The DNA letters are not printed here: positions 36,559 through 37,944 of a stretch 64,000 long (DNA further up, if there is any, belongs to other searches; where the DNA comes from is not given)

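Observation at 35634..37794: Bacterial-type DisA diadenylate cyclase co-transcribed with a DhhP-like DHH phosphodiesterase in an archaeon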

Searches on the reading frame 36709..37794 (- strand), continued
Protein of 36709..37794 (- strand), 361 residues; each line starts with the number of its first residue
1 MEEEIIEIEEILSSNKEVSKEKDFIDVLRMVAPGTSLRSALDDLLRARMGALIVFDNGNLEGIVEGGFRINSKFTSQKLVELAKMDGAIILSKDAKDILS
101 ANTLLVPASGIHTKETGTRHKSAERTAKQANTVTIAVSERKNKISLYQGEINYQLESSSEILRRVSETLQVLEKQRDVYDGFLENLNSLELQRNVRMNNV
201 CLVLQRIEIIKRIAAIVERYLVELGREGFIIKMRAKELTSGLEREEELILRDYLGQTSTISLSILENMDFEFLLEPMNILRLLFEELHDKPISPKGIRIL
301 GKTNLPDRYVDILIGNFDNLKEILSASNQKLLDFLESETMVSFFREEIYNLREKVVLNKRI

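Call 50: predict_structure(alignment_id=A2)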
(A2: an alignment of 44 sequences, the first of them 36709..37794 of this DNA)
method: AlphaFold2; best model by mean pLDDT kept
length: 361 residues; sequences in the alignment: 44
mean_pLDDT: 85.8   pTM: 0.64
mean pLDDT of the five models: 85.8, 85.7, 84.8, 84.2, 81.8
residues with pLDDT >= 90: 193; 70-90: 139; 50-70: 9; < 50: 20
segments of 3 or more residues with pLDDT < 50: 1-20
pLDDT, mean of each block of 10 residues (from residue 1): 38 32 70 78 87 90 85 89 88 89 88 85 92 90 88 77 84 94 94 94 96 93 80 90 95 91 92 90 89 94 92 94 94 92 94 85 68
secondary structure, 60 per line:
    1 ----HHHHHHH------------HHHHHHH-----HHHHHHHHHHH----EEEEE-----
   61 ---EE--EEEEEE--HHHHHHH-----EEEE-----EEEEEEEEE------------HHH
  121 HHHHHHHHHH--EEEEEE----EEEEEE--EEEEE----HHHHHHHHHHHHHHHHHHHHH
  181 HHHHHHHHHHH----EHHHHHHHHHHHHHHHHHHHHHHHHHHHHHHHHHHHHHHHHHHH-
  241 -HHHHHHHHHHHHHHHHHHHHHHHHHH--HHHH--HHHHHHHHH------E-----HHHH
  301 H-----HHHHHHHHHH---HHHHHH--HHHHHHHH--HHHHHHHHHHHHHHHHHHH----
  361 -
elements in order: H5-11 H24-30 H36-46 E51-55 E68-73 H76-82 E88-91 E97-105 H118-130 E133-138 E143-148 E151-155 H160-191 H197-239 H242-267 H270-273 H276-284 H297-301 H307-316 H320-325 H328-335 H338-356

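Call 54: fold_search(model_id=the predicted structure, library=pdb)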
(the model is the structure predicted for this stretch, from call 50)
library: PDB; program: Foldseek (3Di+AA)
matches with E <= 10: 354; with E <= 0.001: 72
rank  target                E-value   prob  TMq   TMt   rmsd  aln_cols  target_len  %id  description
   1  9y9y_D                7.5e-27  1.00  0.50  0.52  15.8       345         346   32  Crystal structure of DNA integrity scanning protein DisA from Mycobacterium tuberculosis in complex with cyclic di-AMP (released 2025-09-24)
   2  9y9y_A                7.5e-27  1.00  0.47  0.48  15.9       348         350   32  Crystal structure of DNA integrity scanning protein DisA from Mycobacterium tuberculosis in complex with cyclic di-AMP (released 2025-09-24)
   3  9y4s_D                8.4e-27  1.00  0.49  0.51  15.9       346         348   32  Crystal structure of DNA integrity scanning protein (DisA) from Mycobacterium tuberculosis in complex with cyclic di-A (released 2025-09-17)
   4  9y4s_B                1.7e-26  1.00  0.48  0.49  16.2       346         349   32  Crystal structure of DNA integrity scanning protein (DisA) from Mycobacterium tuberculosis in complex with cyclic di-A (released 2025-09-17)
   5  9y4s_A                1.7e-26  1.00  0.47  0.49  15.9       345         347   32  Crystal structure of DNA integrity scanning protein (DisA) from Mycobacterium tuberculosis in complex with cyclic di-A (released 2025-09-17)
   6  3c1y_A                1.6e-25  1.00  0.46  0.48  15.7       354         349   33  Structure of bacterial DNA damage sensor protein with co-purified and co-crystallized ligand (released 2008-05-06)
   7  9y4s_G                1.7e-25  1.00  0.43  0.48  15.8       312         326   34  Crystal structure of DNA integrity scanning protein (DisA) from Mycobacterium tuberculosis in complex with cyclic di-A (released 2025-09-17)
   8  9y9y_C                1.8e-25  1.00  0.42  0.46  16.5       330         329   32  Crystal structure of DNA integrity scanning protein DisA from Mycobacterium tuberculosis in complex with cyclic di-AMP (released 2025-09-24)
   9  9y4s_H                2.0e-25  1.00  0.46  0.49  15.6       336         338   33  Crystal structure of DNA integrity scanning protein (DisA) from Mycobacterium tuberculosis in complex with cyclic di-A (released 2025-09-17)
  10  4yxm_A                2.5e-25  1.00  0.46  0.48  15.6       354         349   33  Structure of Thermotoga maritima DisA D75N mutant with reaction product c-di-AMP (released 2015-06-03)
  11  7y0d_A                2.7e-24  1.00  0.47  0.49  16.7       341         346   33  Cryo-EM structure of the Mycobacterium smegmatis DNA integrity scanning protein (MsDisA). (released 2023-02-08)
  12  9y4s_F                9.6e-24  1.00  0.42  0.48  14.9       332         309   32  Crystal structure of DNA integrity scanning protein (DisA) from Mycobacterium tuberculosis in complex with cyclic di-A (released 2025-09-17)
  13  9y4s_E                2.7e-23  1.00  0.39  0.45  15.9       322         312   33  Crystal structure of DNA integrity scanning protein (DisA) from Mycobacterium tuberculosis in complex with cyclic di-A (released 2025-09-17)
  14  9y9y_H                1.8e-17  1.00  0.39  0.66  12.4       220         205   35  Crystal structure of DNA integrity scanning protein DisA from Mycobacterium tuberculosis in complex with cyclic di-AMP (released 2025-09-24)
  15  7dfx_A                4.4e-08  1.00  0.32  0.70   3.8       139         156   22  Structure and function of Diadenylate cyclase DacM in Mycoplasma ovipneumoniae (released 2021-11-17)
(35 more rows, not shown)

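Call 69: search_protein_families(library=pfam, proteins=[L016:4638-6008:+, L034:4609-5985:+, L053:4601-5977:+, L057:4568-5902:+, L080:4521-5894:+, L016:9025-10119:+, L053:7131-8246:+], max_evalue=0.00001)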
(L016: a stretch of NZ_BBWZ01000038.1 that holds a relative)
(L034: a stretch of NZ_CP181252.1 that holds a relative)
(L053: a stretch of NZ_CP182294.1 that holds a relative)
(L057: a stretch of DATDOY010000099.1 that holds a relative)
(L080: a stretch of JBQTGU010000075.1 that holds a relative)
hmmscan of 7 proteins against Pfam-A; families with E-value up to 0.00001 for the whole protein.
L016:4638-6008:+ (456 aa): 6 families
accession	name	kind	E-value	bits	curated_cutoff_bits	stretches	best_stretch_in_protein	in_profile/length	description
PF13481.12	AAA_25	-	5.1e-17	62.6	27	1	71-220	15-194/195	AAA domain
PF06745.19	ATPase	-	2.9e-15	56.7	26.6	1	73-146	3-77/231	KaiC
PF18073.7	Zn_ribbon_LapB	-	2.6e-14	53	25.7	1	8-35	1-28/28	Rubredoxin metal binding domain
PF13541.12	ChlI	-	1.7e-09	38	27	1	344-428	36-121/121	Subunit ChlI of Mg-chelatase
PF03796.21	DnaB_C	-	1e-08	35.3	27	1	71-215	2-137/255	DnaB-like helicase C terminal domain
PF05362.19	Lon_C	-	1.9e-07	31.3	21.1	1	349-454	92-203/205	Lon protease (S16) C-terminal proteolytic domain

L034:4609-5985:+ (458 aa): 6 families
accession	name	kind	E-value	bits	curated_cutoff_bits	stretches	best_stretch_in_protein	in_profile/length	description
PF06745.19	ATPase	-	5.1e-19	69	26.6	2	73-146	1-75/231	KaiC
PF13481.12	AAA_25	-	3e-16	60.1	27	1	69-222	11-194/195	AAA domain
PF18073.7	Zn_ribbon_LapB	-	2.8e-13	49.7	25.7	1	14-41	1-28/28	Rubredoxin metal binding domain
PF13541.12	ChlI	-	4.4e-10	39.9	27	1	344-430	34-121/121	Subunit ChlI of Mg-chelatase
PF03796.21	DnaB_C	-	2.1e-08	34.3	27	1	73-179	2-112/255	DnaB-like helicase C terminal domain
PF05362.19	Lon_C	-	1.4e-07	31.7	21.1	1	350-454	91-201/205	Lon protease (S16) C-terminal proteolytic domain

L053:4601-5977:+ (458 aa): 8 families
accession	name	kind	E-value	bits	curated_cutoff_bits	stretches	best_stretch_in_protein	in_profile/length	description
PF13481.12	AAA_25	-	1.8e-17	64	27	1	80-222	22-194/195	AAA domain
PF06745.19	ATPase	-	6e-17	62.2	26.6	1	74-148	2-77/231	KaiC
PF18073.7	Zn_ribbon_LapB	-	2.3e-13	50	25.7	1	9-35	2-28/28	Rubredoxin metal binding domain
PF13541.12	ChlI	-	2.7e-09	37.4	27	1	351-430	41-121/121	Subunit ChlI of Mg-chelatase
PF03796.21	DnaB_C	-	2.3e-07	30.9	27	1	73-184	2-117/255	DnaB-like helicase C terminal domain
PF08423.17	Rad51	-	9.5e-07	28.8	22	1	72-222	7-179/244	Rad51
PF05362.19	Lon_C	-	2e-06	28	21.1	1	359-456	100-203/205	Lon protease (S16) C-terminal proteolytic domain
PF25199.1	nSTAND_NTPase5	-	6.4e-06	26.5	34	0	92-155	42-106/145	Novel STAND NTPase 5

L057:4568-5902:+ (444 aa): 6 families
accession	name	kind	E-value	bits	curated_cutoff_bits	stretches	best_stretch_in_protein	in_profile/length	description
PF06745.19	ATPase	-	3.2e-17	63.1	26.6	1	64-135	2-74/231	KaiC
PF13481.12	AAA_25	-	1.9e-15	57.4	27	1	74-213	25-195/195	AAA domain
PF18073.7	Zn_ribbon_LapB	-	1.4e-11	44.3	25.7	1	9-35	1-27/28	Rubredoxin metal binding domain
PF13541.12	ChlI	-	7.8e-08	32.7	27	1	353-418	54-119/121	Subunit ChlI of Mg-chelatase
PF03796.21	DnaB_C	-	1.6e-06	28.1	27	0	64-136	3-75/255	DnaB-like helicase C terminal domain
PF00154.27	RecA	-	3.2e-06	27.2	27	1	47-170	17-143/262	recA bacterial DNA recombination protein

L080:4521-5894:+ (457 aa): 4 families
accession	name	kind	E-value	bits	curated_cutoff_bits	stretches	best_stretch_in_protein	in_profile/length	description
PF06745.19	ATPase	-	7.4e-19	68.5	26.6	1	70-139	2-72/231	KaiC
PF13481.12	AAA_25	-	1.6e-17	64.2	27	1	78-218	24-194/195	AAA domain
PF18073.7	Zn_ribbon_LapB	-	7e-12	45.2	25.7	1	8-35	1-28/28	Rubredoxin metal binding domain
PF03796.21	DnaB_C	-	2.2e-06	27.7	27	0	70-133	3-66/255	DnaB-like helicase C terminal domain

L016:9025-10119:+ (364 aa): 1 family
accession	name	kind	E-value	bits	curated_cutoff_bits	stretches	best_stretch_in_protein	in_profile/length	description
PF01850.27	PIN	-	9.9e-09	36.3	23.6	1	167-274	2-119/120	PIN domain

L053:7131-8246:+ (371 aa): 1 family
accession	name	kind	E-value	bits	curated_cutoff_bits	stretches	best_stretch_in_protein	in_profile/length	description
PF01850.27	PIN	-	3.1e-08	34.7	23.6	1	174-281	2-119/120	PIN domain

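Call 75: list_cluster_members(proteins=[P0001, P0121])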
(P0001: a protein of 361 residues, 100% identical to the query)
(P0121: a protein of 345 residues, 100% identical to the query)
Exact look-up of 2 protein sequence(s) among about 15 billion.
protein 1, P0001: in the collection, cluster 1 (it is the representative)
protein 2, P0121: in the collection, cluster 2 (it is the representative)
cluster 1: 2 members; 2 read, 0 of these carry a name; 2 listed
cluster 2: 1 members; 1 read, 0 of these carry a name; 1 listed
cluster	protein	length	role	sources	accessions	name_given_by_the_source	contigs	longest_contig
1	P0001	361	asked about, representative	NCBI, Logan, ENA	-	-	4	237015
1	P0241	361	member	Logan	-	-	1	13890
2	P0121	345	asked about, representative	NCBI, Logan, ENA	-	-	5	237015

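Call 76: find_encoding_contigs(protein=P0001, flank=3000, max_places=3)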
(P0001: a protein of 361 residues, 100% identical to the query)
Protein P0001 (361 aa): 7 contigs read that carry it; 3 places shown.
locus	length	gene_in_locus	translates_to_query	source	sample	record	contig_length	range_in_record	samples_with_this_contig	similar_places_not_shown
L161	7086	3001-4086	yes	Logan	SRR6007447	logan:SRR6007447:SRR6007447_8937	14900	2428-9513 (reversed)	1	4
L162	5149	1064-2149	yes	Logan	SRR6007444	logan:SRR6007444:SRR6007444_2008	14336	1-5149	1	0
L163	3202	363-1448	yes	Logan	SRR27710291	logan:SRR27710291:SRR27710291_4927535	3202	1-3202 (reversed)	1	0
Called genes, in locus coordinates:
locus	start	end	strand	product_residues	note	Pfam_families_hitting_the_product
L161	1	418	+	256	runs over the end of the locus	PF02002:TFIIE_alpha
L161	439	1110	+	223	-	PF08551:DUF1751, PF01694:Rhomboid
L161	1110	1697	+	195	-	PF01944:SpoIIM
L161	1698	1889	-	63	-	-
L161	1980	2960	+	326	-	PF01916:DS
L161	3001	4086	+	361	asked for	PF02457:DAC, PF10635:DisA-linker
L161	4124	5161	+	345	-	PF01368:DHH (weak), PF02272:DHHA1 (weak)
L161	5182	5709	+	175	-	-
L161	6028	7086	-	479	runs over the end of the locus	PF00587:tRNA-synt_2b, PF03129:HGTP_anticodon, PF09180:ProRS-C_1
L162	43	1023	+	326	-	PF01916:DS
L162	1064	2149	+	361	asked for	PF02457:DAC, PF10635:DisA-linker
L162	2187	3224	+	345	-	PF01368:DHH (weak), PF02272:DHHA1 (weak)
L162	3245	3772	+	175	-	-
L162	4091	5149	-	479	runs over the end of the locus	PF00587:tRNA-synt_2b, PF03129:HGTP_anticodon, PF09180:ProRS-C_1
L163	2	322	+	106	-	?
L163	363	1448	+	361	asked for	PF02457:DAC, PF10635:DisA-linker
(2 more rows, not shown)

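Call 83: search_protein_representatives(protein=window:36709-37794:-)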
Query: 361 residues. Proteins with E-value up to 0.001 (for the whole library): 1308; up to 1e-10: 722; up to 1e-30: 208. The best 150 are listed.
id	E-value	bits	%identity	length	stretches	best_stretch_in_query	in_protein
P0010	3.2e-155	532.8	73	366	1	20-359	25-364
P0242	6.7e-122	423.3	58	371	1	7-359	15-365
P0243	1.6e-96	340.0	52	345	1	20-361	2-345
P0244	9.4e-90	317.7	45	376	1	16-361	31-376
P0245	2.0e-84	300.2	44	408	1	11-361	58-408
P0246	1.4e-83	297.5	44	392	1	16-361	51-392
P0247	1.5e-77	277.6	43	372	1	13-360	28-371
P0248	6.9e-77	275.5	44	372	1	16-361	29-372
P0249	8.0e-77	275.2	41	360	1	14-352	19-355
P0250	7.8e-75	268.7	45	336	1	21-338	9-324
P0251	9.7e-72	258.5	43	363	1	13-336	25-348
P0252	1.4e-71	258.0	47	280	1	82-361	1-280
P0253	1.7e-70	254.4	46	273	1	11-271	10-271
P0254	3.7e-67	243.5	43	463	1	39-324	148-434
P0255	1.9e-63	231.3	42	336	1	20-361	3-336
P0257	2.3e-60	221.2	40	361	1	17-337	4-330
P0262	7.3e-59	216.2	40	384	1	19-342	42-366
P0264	1.0e-55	205.9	36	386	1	15-359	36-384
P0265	3.0e-55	204.4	41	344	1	20-333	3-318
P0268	1.0e-54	202.6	39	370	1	20-360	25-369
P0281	1.9e-51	191.9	39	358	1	16-331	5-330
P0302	1.9e-47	178.7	35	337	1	26-332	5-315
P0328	6.2e-43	163.9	32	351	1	8-331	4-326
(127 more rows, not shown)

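Call 84: list_cluster_members(proteins=[P0242, P0243, P0244, P0245, P0246, P0247, P0248, P0249, P0250, P0251])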
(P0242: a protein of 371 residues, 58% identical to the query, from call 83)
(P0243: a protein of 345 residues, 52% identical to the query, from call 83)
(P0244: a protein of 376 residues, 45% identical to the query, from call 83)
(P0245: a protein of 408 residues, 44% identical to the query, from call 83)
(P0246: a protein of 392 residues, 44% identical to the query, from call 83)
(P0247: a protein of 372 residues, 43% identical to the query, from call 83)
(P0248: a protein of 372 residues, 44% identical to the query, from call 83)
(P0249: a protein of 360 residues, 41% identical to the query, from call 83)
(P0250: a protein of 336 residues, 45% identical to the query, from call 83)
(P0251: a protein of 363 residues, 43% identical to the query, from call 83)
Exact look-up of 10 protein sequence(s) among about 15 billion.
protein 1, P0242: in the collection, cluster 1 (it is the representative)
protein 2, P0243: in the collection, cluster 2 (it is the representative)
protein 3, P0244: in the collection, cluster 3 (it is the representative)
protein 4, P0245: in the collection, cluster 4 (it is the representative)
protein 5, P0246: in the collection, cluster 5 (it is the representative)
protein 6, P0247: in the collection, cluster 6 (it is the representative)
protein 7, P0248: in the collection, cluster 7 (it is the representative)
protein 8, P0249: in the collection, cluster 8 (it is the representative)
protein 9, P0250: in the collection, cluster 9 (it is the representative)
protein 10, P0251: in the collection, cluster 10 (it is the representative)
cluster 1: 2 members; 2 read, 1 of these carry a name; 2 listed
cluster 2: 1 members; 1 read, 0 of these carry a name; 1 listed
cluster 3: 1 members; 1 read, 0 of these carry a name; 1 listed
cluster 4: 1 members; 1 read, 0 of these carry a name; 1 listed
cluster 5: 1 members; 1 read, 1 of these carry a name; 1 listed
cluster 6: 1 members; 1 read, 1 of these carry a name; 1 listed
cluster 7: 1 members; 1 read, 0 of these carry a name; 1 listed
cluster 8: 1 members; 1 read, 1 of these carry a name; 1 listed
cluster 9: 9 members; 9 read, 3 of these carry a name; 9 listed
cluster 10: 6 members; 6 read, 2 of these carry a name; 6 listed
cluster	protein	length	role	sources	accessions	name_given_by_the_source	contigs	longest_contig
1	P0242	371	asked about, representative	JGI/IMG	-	diadenylate cyclase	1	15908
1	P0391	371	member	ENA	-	-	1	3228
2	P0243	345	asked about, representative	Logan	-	-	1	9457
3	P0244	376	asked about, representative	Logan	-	-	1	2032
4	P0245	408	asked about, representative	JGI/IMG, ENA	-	-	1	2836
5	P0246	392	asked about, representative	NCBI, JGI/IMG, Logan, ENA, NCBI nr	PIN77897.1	DNA integrity scanning protein DisA [Candidatus Woesearchaeota archaeon ... | MAG: DNA integrity scanning protein DisA [Candidatus Woesearchaeota archaeon ...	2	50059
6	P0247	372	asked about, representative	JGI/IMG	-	diadenylate cyclase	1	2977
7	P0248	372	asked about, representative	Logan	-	-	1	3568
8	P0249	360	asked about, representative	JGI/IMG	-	diadenylate cyclase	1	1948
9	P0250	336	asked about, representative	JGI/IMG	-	-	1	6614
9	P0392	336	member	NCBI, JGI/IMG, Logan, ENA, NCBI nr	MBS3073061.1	DNA integrity scanning diadenylate cyclase DisA [Candidatus Pacearchaeota archaeon]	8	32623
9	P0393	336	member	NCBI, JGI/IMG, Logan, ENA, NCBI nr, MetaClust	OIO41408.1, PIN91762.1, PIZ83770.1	DNA integrity scanning protein DisA [Candidatus Pacearchaeota archaeon ... | MAG: hypothetical protein AUJ62_02880 [Candidatus Pacearchaeota archaeon CG1_02_32_21] | \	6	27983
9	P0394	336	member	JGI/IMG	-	diadenylate cyclase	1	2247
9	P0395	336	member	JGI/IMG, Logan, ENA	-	-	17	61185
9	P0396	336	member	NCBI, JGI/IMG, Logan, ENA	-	-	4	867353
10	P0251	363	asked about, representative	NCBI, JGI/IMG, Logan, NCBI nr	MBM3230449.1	DNA integrity scanning protein DisA [Candidatus Pacearchaeota archaeon]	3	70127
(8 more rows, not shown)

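Call 85: find_encoding_contigs(protein=P0246, flank=5000, max_places=2)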
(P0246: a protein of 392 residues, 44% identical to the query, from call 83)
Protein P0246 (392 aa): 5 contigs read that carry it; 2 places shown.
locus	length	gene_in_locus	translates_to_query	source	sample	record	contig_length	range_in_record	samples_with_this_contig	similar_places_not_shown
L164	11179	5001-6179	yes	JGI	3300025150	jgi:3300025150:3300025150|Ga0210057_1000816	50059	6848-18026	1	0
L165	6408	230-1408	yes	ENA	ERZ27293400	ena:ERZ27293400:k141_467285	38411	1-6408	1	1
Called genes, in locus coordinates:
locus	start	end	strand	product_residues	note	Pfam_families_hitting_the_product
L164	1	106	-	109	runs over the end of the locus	-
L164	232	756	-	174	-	-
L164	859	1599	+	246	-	PF02002:TFIIE_alpha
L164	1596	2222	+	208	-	PF01694:Rhomboid, PF08551:DUF1751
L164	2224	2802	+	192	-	PF01944:SpoIIM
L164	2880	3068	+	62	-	PF04070:DUF378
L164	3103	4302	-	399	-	PF04894:Nre_N, PF04895:Nre_C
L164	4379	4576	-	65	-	-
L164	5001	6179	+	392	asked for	PF02457:DAC, PF10635:DisA-linker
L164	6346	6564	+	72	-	PF02697:VAPB_antitox (faint), PF24434:DUF7557 (weak)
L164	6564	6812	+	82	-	PF05016:ParE_toxin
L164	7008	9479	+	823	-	-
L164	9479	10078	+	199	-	-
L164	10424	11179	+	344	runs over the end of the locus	PF01368:DHH, PF02272:DHHA1 (weak)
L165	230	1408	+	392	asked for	PF02457:DAC, PF10635:DisA-linker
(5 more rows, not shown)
